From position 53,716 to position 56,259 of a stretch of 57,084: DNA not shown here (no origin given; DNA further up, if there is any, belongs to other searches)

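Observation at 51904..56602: Unexplained module: two paralogous leader-bearing membrane proteins plus a 747-aa P-loop ATPase on a phage-plasmid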

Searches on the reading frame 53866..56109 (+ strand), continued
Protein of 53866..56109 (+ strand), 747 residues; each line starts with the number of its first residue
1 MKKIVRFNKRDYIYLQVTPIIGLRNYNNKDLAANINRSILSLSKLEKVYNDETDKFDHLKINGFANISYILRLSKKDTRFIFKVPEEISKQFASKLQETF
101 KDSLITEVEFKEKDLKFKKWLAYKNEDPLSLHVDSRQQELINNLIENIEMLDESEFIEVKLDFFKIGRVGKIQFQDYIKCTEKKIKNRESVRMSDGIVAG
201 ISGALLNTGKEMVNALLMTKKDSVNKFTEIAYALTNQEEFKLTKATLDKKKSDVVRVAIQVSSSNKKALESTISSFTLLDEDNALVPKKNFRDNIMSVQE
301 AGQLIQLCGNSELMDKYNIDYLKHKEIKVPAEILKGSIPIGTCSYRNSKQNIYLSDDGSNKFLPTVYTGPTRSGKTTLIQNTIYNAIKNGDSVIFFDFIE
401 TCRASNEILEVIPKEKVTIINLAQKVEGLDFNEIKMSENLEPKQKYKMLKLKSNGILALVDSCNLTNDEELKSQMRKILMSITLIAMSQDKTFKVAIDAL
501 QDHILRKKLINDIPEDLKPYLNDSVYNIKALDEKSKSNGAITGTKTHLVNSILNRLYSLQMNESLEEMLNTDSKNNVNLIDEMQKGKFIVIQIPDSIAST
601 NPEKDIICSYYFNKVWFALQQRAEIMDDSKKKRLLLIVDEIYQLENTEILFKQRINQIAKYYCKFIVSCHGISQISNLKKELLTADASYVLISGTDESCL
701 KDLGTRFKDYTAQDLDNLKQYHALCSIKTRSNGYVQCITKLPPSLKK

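Call 52: get_annotated_region(hit=H56, flank=8000)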
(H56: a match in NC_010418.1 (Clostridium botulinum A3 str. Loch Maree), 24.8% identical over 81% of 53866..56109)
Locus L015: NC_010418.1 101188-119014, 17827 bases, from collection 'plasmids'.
description: Clostridium botulinum A3 str. Loch Maree plasmid pCLK, complete sequence
organism: Clostridium botulinum A3 str. Loch Maree (NCBI taxid 498214)
taxonomy: Bacteria; Bacillota; Clostridia; Eubacteriales; Clostridiaceae; Clostridium; Clostridium botulinum; Clostridium botulinum A3 str. Loch Maree
host: -; source: -; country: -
typing (MOB-suite, as given by PLSDB): non-mobilizable; replicon rep_cluster_1536; mating-pair formation MPF_T
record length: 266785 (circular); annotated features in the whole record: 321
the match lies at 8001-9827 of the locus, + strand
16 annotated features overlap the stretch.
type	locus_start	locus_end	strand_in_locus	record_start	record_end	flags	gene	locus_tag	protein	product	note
CDS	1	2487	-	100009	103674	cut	-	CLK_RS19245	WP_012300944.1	DUF6273 domain-containing protein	-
CDS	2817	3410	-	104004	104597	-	-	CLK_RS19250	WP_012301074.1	hypothetical protein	-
CDS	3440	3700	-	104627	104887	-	-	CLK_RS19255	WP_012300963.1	hypothetical protein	-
CDS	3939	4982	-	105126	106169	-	-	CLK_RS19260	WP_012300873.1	hypothetical protein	-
CDS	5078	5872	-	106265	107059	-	-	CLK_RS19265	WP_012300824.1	hypothetical protein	-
CDS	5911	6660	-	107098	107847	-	-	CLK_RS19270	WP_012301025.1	hypothetical protein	-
CDS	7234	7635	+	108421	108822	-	-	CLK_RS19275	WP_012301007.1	TrbC/VirB2 family protein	-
CDS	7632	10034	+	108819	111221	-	-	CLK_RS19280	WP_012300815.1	ATP-binding protein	-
CDS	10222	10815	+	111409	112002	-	-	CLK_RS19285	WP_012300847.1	hypothetical protein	-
CDS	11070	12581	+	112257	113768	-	-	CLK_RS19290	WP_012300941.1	AAA family ATPase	-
CDS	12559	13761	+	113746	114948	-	-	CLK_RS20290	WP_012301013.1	hypothetical protein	-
CDS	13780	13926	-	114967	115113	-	-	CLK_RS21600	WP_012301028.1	hypothetical protein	-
CDS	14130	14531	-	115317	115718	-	-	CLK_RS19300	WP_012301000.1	hypothetical protein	-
CDS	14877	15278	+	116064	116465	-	tnpA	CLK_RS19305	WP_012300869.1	IS200/IS605 family transposase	-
CDS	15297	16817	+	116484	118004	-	-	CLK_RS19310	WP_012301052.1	hypothetical protein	-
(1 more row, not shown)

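Call 56: search_protein_families(library=pfam, proteins=[L015:7234-7635:+, L012:1761-2183:+, L006:4508-4954:+, L008:4340-4744:+, L005:4277-4696:+, L010:4259-4654:+, L008:4756-4989:+, L009:4741-4989:+, L002:7534-8001:+, L002:6908-7381:+], max_evalue=1)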
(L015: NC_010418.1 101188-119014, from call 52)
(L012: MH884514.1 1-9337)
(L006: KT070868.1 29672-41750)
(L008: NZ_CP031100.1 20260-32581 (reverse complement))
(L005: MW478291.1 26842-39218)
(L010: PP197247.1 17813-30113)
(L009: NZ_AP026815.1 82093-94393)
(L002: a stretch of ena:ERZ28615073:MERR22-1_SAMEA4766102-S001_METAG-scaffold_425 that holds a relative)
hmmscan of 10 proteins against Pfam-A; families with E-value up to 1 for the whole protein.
L015:7234-7635:+ (133 aa): 4 families
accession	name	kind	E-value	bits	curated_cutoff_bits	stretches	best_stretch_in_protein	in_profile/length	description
PF04956.18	TrbC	-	1.8e-06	28.5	27.9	1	31-106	3-75/98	TrbC/VIRB2 pilin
PF19277.4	GPAT_C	-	0.0013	18.5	25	1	33-85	80-132/344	Glycerol-3-phosphate acyltransferase C-terminal region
PF18895.5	T4SS_pilin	-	0.018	15.5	26.6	1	62-124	3-70/71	Type IV secretion system pilin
PF11747.13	RebB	-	0.041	14.4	24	1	24-56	35-66/68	Killing trait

L012:1761-2183:+ (140 aa): 0 families

L006:4508-4954:+ (148 aa): 2 families
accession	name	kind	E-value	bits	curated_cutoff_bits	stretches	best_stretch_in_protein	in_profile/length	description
PF08006.16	HAAS_TM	-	0.0089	16.6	28.3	1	85-140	17-71/117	HAAS transmembrane region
PF18895.5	T4SS_pilin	-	0.06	13.9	26.6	1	86-136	14-68/71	Type IV secretion system pilin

L008:4340-4744:+ (134 aa): 1 family
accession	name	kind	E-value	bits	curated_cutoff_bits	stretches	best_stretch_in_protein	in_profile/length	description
PF14145.11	YrhK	-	0.12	12.6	26.1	0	45-99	17-52/58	YrhK-like protein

L005:4277-4696:+ (139 aa): 0 families

L010:4259-4654:+ (131 aa): 0 families

L008:4756-4989:+ (77 aa): 1 family
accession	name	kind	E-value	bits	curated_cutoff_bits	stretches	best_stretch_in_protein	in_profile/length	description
PF11086.13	DUF2878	-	0.0027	18.4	27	1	27-73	100-146/154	Protein of unknown function (DUF2878)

L009:4741-4989:+ (82 aa): 1 family
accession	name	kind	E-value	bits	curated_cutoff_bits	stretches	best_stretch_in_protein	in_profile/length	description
PF06398.17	Pex24p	-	0.11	12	26.8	1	2-71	103-172/358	Integral peroxisomal membrane peroxin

L002:7534-8001:+ (155 aa): 1 family
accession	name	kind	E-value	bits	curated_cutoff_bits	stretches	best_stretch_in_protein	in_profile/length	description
PF15940.10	YjcB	-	0.56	10.9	27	1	130-154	38-62/90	Family of unknown function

L002:6908-7381:+ (157 aa): 1 family
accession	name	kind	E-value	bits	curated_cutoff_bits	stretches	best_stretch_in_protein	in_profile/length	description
PF00940.24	RNA_pol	-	0.042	13.1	22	1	20-80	138-204/448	DNA-dependent RNA polymerase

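Call 58: find_related_loci(query=A1, collection=viral_contigs, flank=5000)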
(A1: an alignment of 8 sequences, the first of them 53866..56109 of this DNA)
Query A1 (747 aa) in viral_contigs; peptide patterns used: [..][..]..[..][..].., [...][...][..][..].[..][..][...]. (x = any residue, [..] = any of these).
103 stretches matched a pattern; 1 encode a relative of the query (tblastn E <= 1e-3); 1 distinct loci.
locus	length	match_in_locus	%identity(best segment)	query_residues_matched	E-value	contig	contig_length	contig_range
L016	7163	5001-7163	98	1-721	0e+0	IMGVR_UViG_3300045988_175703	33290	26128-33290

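Call 62: search_dna_similar(query=L006:4932-7160:+, collection=phages, mode=protein, max_rows=60, rows=spread, max_evalue=0.001)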
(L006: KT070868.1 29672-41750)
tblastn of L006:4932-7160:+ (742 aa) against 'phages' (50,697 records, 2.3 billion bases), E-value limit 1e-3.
Records with a match: 89; places in all: 89; records where one place covers at least 80% of the query: 83.
Best place of each record, by identity: >=99% 1; 95-99% 1; <60% 87.
By first word of the organism name: Bacillus 77; Geobacillus 3; Deep-sea 2; Lysinibacillus 2; Brevibacillus 1; Alicyclobacillus 1; Terrisporobacter 1; Microcystis 1; Clostridium 1.
By host as written in the record: Bacillus subtilis 20; Bacillus cereus 9; - 7; Bacillus subtilis BEST7003 7; Bacillus cereus BGSC 6E1 4; Bacillus thuringiensis 4; Bacillus anthracis ST-1 4; Bacillus cereus ATCC 27348 4; and 21 more.
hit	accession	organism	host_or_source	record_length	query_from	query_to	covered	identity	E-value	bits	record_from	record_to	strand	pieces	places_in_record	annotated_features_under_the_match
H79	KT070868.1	Bacillus phage PBC5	Bacillus cereus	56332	1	742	100%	99.9%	0e+0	1544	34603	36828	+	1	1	lipid A export ATP-binding/permease protein | hypothetical protein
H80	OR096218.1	Bacillus phage vB_BceS-M2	Bacillus cereus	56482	1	742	100%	98.9%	0e+0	1530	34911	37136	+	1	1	lipid A export ATP-binding/permease protein | hypothetical protein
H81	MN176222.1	Bacillus phage 022DV001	Bacillus subtilis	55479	23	737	96%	49.4%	0e+0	744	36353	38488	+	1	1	50: ATPase-like protein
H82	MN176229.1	Bacillus phage 055SW001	Bacillus subtilis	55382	23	737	96%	49.4%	0e+0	744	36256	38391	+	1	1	50: ATPase-like protein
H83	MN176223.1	Bacillus phage 031MP003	Bacillus subtilis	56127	23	737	96%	49.3%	0e+0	742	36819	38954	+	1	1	53: ATPase-like protein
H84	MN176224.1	Bacillus phage 031MP002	Bacillus subtilis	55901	23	737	96%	49.3%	0e+0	742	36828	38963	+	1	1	52: ATPase-like protein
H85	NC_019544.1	Deep-sea thermophilic phage D6E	-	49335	15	740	98%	47.3%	0e+0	661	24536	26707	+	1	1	type IV secretory system conjugative DNA transfer family protein | hypothetical protein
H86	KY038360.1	Brevibacillus phage MRSA107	sputum specimen in the respiratory ...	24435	23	722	94%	47.2%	0e+0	659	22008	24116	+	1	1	record has no annotation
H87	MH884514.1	Bacillus phage vB_BpsM-61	Bacillus pseudofirmus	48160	23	732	96%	42.8%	0e+0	618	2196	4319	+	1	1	AAA-like domain protein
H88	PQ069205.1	Bacillus phage S4-3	Bacillus sp. S4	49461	21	662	87%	47.2%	0e+0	634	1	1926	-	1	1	record has no annotation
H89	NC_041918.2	Geobacillus phage TP-84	Geobacillus stearothermophilus 2184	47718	13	740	98%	41.5%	0e+0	620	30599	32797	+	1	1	hypothetical protein (x2)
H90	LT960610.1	Bacillus phage SBSphiC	Bacillus subtilis BEST7003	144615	5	740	99%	24.6%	2e-50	197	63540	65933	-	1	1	record has no annotation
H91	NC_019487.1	Bacillus phage SP-10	-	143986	5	740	99%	24.6%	2e-49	194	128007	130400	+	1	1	hypothetical protein (x2)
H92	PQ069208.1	Bacillus phage S4-1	Bacillus sp. S4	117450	17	740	98%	25.0%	7e-49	192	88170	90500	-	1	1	record has no annotation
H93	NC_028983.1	Bacillus phage Shanette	Bacillus cereus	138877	17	740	98%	24.9%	9e-48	189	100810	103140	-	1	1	hypothetical protein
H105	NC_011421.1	Bacillus phage SPO1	Bacillus subtilis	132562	27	734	95%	23.6%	4e-39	162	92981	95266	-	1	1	27.4: gp27.4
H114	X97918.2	Bacillus phage SPP1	-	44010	17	739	97%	22.2%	2e-30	135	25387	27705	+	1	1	unnamed protein product; gene 32 | unnamed protein product; gene 32.4 | unnamed protein product; gene 32.2 | unnamed protein product; gene 32.3 | unnamed protein product; gene 32.1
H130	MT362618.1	Microcystis phage MaeS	Microcystis aeruginosa FACHB-942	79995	26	732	95%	19.9%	2e-23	113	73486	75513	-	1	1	hypothetical protein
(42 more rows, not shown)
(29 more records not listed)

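Call 67: get_annotated_region(hit=H114, flank=3000)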
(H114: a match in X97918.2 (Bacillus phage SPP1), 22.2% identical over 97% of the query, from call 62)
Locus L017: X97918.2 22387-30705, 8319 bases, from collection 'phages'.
description: Bacteriophage SPP1 complete nucleotide sequence.
organism: Bacillus phage SPP1 (NCBI taxid 10724)
taxonomy: Viruses; Duplodnaviria; Heunggongvirae; Uroviricota; Caudoviricetes
host: -; source: -; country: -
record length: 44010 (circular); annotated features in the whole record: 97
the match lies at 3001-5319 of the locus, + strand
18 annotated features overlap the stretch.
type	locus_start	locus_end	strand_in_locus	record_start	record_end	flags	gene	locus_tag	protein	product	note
CDS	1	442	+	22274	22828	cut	-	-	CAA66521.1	-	unnamed protein product; gene 27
CDS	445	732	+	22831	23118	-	-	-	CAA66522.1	-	unnamed protein product; gene 28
CDS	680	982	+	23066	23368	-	-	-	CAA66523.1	-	unnamed protein product; gene 29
CDS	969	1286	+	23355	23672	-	-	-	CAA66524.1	-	unnamed protein product; gene 29.1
CDS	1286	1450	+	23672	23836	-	-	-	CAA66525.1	-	unnamed protein product; gene 30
CDS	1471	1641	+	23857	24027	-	-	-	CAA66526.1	-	unnamed protein product; gene 30.1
CDS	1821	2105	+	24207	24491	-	-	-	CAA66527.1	-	unnamed protein product; gene 31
CDS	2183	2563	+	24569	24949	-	-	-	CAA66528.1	-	unnamed protein product; gene 31.1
CDS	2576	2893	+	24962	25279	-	-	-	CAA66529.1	-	unnamed protein product; gene 31.2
CDS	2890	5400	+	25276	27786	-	-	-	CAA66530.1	-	unnamed protein product; gene 32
CDS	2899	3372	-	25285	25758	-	-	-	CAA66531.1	-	unnamed protein product; gene 32.1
CDS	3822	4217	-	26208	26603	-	-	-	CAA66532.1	-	unnamed protein product; gene 32.2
CDS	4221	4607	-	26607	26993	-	-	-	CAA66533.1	-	unnamed protein product; gene 32.3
CDS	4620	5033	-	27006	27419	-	-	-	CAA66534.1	-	unnamed protein product; gene 32.4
CDS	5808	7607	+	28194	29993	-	-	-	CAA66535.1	-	unnamed protein product; gene 33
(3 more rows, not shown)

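Call 68: get_annotated_region(hit=H105, flank=4000)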
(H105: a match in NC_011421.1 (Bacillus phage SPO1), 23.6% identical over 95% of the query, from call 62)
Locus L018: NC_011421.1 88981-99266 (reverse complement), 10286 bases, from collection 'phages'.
description: Bacillus phage SPO1, complete genome.
organism: Bacillus phage SPO1 (NCBI taxid 2884427)
taxonomy: Viruses; Duplodnaviria; Heunggongvirae; Uroviricota; Caudoviricetes; Herelleviridae; Spounavirinae; Okubovirus; Okubovirus SPO1
host: Bacillus subtilis; source: soil; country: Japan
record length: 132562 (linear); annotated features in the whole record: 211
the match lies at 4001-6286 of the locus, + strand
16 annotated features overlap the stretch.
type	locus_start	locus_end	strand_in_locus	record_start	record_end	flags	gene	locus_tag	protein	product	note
CDS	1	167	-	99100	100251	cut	29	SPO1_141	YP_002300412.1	thymidylate synthase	dUMP hydroxymethylase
CDS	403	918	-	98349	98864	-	29.2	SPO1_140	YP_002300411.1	head decoration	putative head decoration protein; virion protein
CDS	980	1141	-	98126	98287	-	29.12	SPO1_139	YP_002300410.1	gp29.12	-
CDS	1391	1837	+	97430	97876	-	29.1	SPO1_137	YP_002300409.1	gp29.1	-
CDS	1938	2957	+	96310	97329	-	27.9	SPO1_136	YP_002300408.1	partition protein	-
CDS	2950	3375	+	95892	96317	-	27.8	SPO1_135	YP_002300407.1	gp27.8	-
CDS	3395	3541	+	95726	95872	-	27.7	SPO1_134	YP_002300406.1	gp27.7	-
CDS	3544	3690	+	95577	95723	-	27.6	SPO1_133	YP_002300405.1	gp27.6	-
CDS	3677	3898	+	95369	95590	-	27.5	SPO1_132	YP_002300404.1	gp27.5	-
CDS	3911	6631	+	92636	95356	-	27.4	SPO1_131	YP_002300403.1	gp27.4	-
CDS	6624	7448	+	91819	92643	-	27.3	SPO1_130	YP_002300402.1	replication initiation by nicking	-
CDS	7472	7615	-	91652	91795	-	27.2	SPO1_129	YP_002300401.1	gp27.2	-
CDS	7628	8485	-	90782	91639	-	27.1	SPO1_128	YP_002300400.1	gp27.1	-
CDS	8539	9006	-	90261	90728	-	27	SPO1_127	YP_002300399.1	gp27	regulation and/or late gene expression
CDS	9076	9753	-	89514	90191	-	28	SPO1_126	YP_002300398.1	gp28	middle-gene-specific sigma factor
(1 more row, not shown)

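Call 69: get_annotated_region(hit=H130, flank=3000)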
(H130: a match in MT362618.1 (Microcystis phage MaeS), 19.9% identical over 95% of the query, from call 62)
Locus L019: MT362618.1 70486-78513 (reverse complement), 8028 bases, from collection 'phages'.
description: Microcystis phage MaeS, complete genome.
organism: Microcystis phage MaeS (NCBI taxid 2736190)
taxonomy: Viruses; Duplodnaviria; Heunggongvirae; Uroviricota; Caudoviricetes
host: Microcystis aeruginosa FACHB-942; source: -; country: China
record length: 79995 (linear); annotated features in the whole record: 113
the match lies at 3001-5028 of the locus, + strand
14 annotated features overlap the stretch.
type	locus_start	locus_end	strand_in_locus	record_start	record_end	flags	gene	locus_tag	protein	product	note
CDS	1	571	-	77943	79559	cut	-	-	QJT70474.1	hypothetical protein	-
CDS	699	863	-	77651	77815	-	-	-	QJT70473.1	hypothetical protein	-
CDS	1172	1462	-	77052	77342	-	-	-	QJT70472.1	hypothetical protein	-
CDS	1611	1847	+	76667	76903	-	-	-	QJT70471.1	hypothetical protein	-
CDS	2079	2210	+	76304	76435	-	-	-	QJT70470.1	hypothetical protein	-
CDS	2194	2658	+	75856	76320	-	-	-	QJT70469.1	hypothetical protein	-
CDS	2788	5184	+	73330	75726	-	-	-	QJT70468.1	hypothetical protein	-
CDS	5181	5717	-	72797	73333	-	-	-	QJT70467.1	hypothetical protein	-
CDS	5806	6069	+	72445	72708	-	-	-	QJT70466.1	hypothetical protein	-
CDS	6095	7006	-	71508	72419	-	-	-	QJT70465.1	hypothetical protein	-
CDS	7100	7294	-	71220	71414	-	-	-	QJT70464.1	hypothetical protein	-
CDS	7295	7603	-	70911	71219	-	-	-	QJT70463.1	hypothetical protein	-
CDS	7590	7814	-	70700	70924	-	-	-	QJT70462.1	hypothetical protein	-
CDS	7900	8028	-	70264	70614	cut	-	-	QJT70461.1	hypothetical protein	-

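Call 70: search_protein_families(library=pfam, proteins=[L018:6624-7448:+, L011:7519-8343:+, L007:7520-8347:+, L015:10222-10815:+, L018:2950-3375:+, L017:1821-2105:+, L006:4175-4381:+, L018:1391-1837:+], max_evalue=0.1)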
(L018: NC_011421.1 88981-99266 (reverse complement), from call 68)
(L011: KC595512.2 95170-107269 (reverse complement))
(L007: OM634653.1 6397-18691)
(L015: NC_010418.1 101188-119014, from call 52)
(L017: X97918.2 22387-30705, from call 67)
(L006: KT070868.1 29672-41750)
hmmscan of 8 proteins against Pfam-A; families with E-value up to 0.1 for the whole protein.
L018:6624-7448:+ (274 aa): 1 family
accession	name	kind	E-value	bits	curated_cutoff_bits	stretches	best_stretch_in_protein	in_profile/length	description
PF13814.12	Replic_Relax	-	2.9e-12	47.5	25.3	1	42-215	7-183/191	Replication-relaxation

L011:7519-8343:+ (274 aa): 1 family
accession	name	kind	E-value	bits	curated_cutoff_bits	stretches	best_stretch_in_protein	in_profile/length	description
PF13814.12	Replic_Relax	-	3.3e-18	66.9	25.3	1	33-213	1-183/191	Replication-relaxation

L007:7520-8347:+ (275 aa): 3 families
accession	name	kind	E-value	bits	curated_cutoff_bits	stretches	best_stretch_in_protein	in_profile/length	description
PF13814.12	Replic_Relax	-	5.1e-11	43.4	25.3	1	41-230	18-189/191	Replication-relaxation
PF09216.15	Pfg27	-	0.032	14.5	25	1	49-115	76-142/176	Pfg27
PF10448.14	POC3_POC4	-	0.072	13.5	22.1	0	27-64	71-108/142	20S proteasome chaperone assembly proteins 3 and 4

L015:10222-10815:+ (197 aa): 0 families

L018:2950-3375:+ (141 aa): 0 families

L017:1821-2105:+ (94 aa): 0 families

L006:4175-4381:+ (68 aa): 0 families

L018:1391-1837:+ (148 aa): 1 family
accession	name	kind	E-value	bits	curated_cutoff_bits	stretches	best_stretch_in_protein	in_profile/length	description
PF18895.5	T4SS_pilin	-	0.022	15.3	26.6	1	84-135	16-71/71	Type IV secretion system pilin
